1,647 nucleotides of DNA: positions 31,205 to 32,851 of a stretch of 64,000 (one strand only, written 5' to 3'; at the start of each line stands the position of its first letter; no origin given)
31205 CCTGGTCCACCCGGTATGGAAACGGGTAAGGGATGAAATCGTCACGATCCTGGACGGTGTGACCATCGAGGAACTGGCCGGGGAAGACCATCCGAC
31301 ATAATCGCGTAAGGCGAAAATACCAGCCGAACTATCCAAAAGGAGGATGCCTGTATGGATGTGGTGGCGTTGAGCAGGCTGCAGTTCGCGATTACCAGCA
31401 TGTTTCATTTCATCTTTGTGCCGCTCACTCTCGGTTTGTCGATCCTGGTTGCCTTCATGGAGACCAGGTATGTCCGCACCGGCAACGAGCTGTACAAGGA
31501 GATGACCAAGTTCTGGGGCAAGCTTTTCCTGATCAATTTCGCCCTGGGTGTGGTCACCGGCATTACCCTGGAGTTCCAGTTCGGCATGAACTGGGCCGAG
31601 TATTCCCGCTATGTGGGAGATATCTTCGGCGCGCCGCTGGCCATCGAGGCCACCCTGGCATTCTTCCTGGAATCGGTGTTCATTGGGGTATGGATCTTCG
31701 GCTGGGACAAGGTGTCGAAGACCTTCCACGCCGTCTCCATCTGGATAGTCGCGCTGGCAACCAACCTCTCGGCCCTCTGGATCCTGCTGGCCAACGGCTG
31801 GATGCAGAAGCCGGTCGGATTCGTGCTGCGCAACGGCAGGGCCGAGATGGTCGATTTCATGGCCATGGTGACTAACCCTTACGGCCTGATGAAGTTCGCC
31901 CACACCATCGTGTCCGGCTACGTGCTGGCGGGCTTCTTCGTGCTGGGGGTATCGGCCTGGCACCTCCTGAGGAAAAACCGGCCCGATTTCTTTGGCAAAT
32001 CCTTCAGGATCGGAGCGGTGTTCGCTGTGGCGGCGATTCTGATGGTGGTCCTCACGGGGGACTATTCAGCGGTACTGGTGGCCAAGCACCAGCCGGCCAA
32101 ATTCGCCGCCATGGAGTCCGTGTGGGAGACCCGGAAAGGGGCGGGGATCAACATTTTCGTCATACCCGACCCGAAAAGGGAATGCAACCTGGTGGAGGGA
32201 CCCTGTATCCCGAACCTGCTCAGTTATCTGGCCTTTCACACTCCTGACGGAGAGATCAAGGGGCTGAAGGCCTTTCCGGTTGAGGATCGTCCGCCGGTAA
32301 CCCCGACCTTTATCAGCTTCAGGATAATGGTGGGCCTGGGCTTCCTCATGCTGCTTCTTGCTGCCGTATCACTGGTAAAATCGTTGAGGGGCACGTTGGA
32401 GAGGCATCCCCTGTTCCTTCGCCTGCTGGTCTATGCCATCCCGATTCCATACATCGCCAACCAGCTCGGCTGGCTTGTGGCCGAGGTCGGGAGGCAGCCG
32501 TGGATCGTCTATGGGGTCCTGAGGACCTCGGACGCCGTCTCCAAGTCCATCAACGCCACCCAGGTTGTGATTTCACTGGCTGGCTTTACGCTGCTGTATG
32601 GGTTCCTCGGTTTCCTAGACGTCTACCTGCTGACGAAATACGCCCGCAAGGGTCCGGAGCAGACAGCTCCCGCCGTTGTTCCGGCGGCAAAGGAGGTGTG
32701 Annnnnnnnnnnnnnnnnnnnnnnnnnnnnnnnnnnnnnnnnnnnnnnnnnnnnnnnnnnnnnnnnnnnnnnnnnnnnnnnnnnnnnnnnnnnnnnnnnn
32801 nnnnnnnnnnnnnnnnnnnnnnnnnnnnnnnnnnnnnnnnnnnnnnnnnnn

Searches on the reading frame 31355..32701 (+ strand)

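Call 22: search_protein_families(library=pfam, proteins=[window:31355-32701:+], max_evalue=0.001)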
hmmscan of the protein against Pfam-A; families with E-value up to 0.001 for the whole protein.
window:31355-32701:+ (448 aa): 1 family
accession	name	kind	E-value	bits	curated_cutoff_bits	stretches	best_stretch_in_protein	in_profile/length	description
PF01654.22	Cyt_bd_oxida_I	-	9.1e-182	604.7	26.2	1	6-434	1-418/418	Cytochrome bd terminal oxidase subunit I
